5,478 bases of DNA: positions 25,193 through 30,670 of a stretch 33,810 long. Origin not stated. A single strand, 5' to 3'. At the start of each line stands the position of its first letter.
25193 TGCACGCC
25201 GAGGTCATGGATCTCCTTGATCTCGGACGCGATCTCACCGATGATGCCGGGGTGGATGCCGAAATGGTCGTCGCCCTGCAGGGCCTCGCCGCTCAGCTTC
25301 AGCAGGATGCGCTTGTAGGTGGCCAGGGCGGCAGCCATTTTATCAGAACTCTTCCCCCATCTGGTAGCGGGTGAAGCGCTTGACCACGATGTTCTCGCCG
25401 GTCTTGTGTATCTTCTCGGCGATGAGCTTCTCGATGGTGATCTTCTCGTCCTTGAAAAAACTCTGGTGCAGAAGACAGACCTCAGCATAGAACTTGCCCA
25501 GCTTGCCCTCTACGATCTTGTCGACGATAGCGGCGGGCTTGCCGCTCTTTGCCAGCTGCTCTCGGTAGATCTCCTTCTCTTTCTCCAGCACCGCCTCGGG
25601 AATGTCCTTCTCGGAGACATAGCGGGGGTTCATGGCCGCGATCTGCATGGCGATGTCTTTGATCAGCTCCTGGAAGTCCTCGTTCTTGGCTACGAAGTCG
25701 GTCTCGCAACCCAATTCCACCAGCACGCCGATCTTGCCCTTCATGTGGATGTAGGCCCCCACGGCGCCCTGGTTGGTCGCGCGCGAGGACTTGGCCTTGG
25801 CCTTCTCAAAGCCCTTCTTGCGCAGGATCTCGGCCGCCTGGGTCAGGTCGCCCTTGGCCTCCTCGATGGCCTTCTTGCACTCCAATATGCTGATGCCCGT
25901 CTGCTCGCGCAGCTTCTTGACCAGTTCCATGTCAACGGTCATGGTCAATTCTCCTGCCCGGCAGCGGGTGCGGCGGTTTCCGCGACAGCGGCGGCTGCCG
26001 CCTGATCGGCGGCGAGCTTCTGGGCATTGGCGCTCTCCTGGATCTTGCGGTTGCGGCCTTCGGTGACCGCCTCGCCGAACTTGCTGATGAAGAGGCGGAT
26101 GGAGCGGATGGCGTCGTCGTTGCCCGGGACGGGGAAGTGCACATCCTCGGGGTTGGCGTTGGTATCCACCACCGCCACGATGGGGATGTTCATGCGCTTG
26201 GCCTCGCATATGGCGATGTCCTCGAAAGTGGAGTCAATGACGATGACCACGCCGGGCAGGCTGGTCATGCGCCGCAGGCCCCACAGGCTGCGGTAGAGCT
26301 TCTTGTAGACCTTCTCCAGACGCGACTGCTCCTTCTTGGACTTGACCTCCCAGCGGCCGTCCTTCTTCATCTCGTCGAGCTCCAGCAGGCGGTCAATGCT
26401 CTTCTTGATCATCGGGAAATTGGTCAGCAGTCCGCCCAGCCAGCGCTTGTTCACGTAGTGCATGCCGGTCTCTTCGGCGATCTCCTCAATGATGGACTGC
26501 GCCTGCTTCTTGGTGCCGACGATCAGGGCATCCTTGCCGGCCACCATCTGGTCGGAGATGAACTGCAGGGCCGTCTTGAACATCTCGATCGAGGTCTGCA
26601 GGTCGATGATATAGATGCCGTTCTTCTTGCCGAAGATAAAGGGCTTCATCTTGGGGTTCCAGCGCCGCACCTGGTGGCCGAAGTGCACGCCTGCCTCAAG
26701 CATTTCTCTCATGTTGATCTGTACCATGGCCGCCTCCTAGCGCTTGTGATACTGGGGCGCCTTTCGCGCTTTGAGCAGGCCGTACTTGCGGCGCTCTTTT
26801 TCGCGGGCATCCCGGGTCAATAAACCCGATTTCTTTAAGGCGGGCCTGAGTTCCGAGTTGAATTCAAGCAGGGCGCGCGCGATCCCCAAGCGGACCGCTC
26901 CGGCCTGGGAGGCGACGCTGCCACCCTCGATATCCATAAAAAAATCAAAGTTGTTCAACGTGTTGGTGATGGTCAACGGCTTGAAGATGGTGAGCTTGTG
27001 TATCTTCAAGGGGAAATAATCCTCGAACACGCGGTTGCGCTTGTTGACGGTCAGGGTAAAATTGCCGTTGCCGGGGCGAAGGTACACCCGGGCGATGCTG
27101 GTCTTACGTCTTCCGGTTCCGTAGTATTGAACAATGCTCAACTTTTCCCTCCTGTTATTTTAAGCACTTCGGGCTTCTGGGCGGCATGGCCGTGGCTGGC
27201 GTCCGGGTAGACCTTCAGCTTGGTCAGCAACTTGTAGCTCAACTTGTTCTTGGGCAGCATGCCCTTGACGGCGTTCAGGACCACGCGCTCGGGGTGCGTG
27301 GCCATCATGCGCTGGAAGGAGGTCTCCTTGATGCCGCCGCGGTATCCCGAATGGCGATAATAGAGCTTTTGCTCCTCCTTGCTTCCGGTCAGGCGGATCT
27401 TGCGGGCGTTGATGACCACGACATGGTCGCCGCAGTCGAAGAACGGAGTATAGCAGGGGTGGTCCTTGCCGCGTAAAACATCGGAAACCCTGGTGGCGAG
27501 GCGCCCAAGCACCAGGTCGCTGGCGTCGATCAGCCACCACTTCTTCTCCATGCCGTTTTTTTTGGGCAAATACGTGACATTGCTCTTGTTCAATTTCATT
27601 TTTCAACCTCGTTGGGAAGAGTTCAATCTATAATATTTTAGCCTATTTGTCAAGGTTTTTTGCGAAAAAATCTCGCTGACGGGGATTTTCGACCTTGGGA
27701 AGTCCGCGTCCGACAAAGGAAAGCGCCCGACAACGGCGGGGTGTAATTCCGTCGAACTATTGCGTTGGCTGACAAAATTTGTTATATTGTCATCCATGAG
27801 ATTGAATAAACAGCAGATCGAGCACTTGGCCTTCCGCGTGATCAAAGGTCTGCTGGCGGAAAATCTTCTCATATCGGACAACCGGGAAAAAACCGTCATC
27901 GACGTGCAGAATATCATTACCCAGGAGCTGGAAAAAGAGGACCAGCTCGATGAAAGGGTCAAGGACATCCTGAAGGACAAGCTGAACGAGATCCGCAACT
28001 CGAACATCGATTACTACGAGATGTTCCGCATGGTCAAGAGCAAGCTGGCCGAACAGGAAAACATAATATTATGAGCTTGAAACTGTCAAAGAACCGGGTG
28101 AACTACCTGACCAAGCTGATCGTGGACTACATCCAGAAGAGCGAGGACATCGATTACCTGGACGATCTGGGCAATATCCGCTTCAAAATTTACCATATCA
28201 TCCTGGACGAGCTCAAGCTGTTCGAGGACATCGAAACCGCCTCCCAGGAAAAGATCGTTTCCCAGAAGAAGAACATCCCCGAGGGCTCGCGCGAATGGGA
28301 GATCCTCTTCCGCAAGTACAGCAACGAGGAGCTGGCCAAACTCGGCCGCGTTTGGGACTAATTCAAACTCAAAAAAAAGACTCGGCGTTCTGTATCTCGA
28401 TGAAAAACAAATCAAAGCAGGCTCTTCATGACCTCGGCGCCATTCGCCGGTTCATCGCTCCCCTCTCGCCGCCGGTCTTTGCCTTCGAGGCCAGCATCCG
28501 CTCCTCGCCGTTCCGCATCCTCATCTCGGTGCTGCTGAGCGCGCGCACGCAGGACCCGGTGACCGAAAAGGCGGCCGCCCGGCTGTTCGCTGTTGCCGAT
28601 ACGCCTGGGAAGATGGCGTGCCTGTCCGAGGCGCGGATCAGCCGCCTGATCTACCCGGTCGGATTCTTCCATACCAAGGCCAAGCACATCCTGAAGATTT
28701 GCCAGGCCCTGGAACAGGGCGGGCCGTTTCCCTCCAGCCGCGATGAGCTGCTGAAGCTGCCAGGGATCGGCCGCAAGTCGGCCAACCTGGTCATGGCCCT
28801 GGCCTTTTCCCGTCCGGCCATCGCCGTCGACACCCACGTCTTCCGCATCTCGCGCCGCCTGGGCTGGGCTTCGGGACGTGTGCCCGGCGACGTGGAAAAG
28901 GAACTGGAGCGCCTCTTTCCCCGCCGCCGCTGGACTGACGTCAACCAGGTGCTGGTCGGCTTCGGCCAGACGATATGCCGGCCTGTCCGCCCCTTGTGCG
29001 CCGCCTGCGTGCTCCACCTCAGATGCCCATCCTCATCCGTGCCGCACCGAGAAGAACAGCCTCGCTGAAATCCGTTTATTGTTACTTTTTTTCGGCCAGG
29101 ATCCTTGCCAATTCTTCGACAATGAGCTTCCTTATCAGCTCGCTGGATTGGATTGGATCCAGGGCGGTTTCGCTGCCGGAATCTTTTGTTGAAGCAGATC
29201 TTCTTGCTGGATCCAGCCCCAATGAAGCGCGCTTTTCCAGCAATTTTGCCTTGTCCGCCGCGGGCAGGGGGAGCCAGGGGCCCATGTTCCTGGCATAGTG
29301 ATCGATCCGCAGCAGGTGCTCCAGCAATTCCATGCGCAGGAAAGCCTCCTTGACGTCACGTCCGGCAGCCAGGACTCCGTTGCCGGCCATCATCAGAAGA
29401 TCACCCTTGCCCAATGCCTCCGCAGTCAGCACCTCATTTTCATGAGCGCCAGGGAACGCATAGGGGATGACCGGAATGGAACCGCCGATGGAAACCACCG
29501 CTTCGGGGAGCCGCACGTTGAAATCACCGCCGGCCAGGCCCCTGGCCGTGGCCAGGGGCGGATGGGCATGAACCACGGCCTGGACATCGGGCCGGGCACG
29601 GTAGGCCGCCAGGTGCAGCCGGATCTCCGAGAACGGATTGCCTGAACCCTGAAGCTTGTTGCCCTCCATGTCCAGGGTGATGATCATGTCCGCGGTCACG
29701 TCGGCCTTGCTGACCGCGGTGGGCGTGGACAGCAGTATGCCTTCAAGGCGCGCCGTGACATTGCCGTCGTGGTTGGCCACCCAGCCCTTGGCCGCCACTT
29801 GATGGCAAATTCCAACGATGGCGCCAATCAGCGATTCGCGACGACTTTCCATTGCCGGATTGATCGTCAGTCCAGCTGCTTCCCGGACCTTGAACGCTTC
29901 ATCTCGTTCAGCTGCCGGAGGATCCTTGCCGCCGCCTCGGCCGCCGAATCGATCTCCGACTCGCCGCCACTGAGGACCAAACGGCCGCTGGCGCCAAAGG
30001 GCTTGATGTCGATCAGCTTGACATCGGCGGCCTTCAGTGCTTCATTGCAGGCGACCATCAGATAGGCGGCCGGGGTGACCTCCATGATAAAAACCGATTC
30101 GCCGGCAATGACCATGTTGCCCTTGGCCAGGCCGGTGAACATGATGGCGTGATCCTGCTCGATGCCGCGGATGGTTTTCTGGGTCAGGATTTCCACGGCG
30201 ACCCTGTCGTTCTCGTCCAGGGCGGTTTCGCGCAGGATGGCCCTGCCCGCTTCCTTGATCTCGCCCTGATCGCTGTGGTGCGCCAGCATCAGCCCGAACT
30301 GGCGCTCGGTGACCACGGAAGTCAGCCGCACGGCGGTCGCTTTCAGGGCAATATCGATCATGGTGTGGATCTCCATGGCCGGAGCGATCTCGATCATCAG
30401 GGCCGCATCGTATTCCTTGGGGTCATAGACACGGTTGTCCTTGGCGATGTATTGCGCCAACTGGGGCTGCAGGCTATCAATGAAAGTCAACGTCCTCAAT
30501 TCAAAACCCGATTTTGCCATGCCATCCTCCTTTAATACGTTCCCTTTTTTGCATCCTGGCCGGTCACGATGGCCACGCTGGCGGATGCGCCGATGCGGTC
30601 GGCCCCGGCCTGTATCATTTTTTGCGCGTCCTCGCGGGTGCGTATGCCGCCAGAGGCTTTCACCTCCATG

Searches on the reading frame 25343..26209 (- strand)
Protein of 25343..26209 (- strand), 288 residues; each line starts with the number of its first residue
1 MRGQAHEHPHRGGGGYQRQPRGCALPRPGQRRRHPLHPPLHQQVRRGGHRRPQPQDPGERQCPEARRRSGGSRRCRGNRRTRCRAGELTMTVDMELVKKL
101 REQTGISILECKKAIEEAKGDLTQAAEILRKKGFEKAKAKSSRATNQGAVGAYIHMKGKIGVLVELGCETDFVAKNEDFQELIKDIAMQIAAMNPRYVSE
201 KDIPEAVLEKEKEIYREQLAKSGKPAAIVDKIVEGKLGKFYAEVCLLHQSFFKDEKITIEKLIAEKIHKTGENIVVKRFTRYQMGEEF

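Call 37: search_protein_families(library=pfam, proteins=[window:25343-26209:-], max_evalue=0.01)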
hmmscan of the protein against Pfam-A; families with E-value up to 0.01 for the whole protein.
window:25343-26209:- (288 aa): 3 families
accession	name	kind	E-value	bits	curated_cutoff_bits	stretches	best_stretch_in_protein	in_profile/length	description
PF00889.24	EF_TS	-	1.8e-43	149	27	1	141-286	74-204/204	Elongation factor TS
PF25025.1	EF-Ts_N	-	2.4e-06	27.8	33.2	1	89-131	9-52/60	Elongation factor Ts, mitochondrial, N-terminal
PF24767.1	UBA_At5g58720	-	0.00041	20.6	27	1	106-131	17-42/44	At5g58720 UBA-like domain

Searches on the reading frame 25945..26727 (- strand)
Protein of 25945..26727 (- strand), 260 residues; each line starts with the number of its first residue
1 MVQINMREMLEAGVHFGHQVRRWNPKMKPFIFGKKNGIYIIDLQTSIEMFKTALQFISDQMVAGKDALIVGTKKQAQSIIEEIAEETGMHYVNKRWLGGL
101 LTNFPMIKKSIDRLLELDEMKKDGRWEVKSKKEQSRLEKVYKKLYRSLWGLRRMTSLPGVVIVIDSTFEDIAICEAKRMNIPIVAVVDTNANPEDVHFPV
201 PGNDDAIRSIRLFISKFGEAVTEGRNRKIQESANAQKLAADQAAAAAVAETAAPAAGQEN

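Call 74: search_protein_families(library=pfam, proteins=[window:25945-26727:-], max_evalue=0.0001)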
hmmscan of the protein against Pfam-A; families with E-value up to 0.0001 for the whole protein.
window:25945-26727:- (260 aa): 1 family
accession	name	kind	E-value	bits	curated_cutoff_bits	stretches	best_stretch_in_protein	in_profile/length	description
PF00318.25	Ribosomal_S2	-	2.1e-84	282.6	26.1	1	9-224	1-216/216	Ribosomal protein S2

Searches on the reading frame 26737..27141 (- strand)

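Call 74: search_protein_families(library=pfam, proteins=[window:26737-27141:-], max_evalue=0.0001)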
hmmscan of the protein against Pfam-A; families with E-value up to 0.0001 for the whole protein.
window:26737-27141:- (134 aa): 1 family
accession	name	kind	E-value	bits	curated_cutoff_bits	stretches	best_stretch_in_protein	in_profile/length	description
PF00380.25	Ribosomal_S9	-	6.2e-42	143.3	22.5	1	10-134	1-121/121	Ribosomal protein S9/S16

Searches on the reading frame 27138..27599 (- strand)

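Call 74: search_protein_families(library=pfam, proteins=[window:27138-27599:-], max_evalue=0.0001)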
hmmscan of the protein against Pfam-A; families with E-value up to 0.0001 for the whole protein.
window:27138-27599:- (153 aa): 1 family
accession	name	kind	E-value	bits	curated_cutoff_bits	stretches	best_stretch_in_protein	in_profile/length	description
PF00572.24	Ribosomal_L13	-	4.5e-45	153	23.8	1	19-136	1-118/119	Ribosomal protein L13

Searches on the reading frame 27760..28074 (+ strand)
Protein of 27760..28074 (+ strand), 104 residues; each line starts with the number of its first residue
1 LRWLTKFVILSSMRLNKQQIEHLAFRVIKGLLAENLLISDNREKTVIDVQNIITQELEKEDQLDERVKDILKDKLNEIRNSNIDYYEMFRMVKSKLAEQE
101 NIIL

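Call 37: search_protein_families(library=pfam, proteins=[window:27760-28074:+], max_evalue=0.01)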
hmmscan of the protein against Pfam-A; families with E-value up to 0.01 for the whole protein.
window:27760-28074:+ (104 aa): 1 family
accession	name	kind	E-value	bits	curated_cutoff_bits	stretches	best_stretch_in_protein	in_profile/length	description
PF04368.18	DUF507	-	8.4e-18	65.4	24.7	1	13-104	1-93/182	Protein of unknown function (DUF507)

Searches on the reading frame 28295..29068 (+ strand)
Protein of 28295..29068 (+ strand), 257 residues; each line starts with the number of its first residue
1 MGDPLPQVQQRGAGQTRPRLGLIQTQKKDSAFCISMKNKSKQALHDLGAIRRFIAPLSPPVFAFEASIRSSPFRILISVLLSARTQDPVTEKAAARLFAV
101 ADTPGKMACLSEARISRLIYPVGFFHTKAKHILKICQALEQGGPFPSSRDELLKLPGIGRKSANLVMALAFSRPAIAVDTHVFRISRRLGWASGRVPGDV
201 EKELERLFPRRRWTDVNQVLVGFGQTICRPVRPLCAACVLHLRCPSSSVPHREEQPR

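Call 37: search_protein_families(library=pfam, proteins=[window:28295-29068:+], max_evalue=0.01)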
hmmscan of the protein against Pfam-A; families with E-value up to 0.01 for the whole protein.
window:28295-29068:+ (257 aa): 3 families
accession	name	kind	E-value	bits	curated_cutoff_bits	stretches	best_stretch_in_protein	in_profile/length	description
PF00730.31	HhH-GPD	-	7.6e-22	78.1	26.2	1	77-209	1-107/108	HhH-GPD superfamily base excision DNA repair protein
PF00633.29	HHH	-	6.4e-07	29.4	24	1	145-168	6-29/30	Helix-hairpin-helix motif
PF21176.3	RecR_HhH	-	0.007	16.6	27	0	150-163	6-19/45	RecR, helix-hairpin-helix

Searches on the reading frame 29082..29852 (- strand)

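Call 74: search_protein_families(library=pfam, proteins=[window:29082-29852:-], max_evalue=0.0001)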
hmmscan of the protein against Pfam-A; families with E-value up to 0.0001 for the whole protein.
window:29082-29852:- (256 aa): 1 family
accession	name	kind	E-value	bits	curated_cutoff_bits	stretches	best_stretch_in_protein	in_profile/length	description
PF00596.27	Aldolase_II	-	1.2e-39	136.6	22.2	1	12-183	3-181/183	Class II Aldolase and Adducin N-terminal domain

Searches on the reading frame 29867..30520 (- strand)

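Call 74: search_protein_families(library=pfam, proteins=[window:29867-30520:-], max_evalue=0.0001)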
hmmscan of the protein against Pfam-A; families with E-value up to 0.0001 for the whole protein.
window:29867-30520:- (217 aa): 1 family
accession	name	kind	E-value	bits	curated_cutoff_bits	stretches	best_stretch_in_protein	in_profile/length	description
PF00936.24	BMC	-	7.5e-12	45.5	24.5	1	145-203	4-62/75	BMC domain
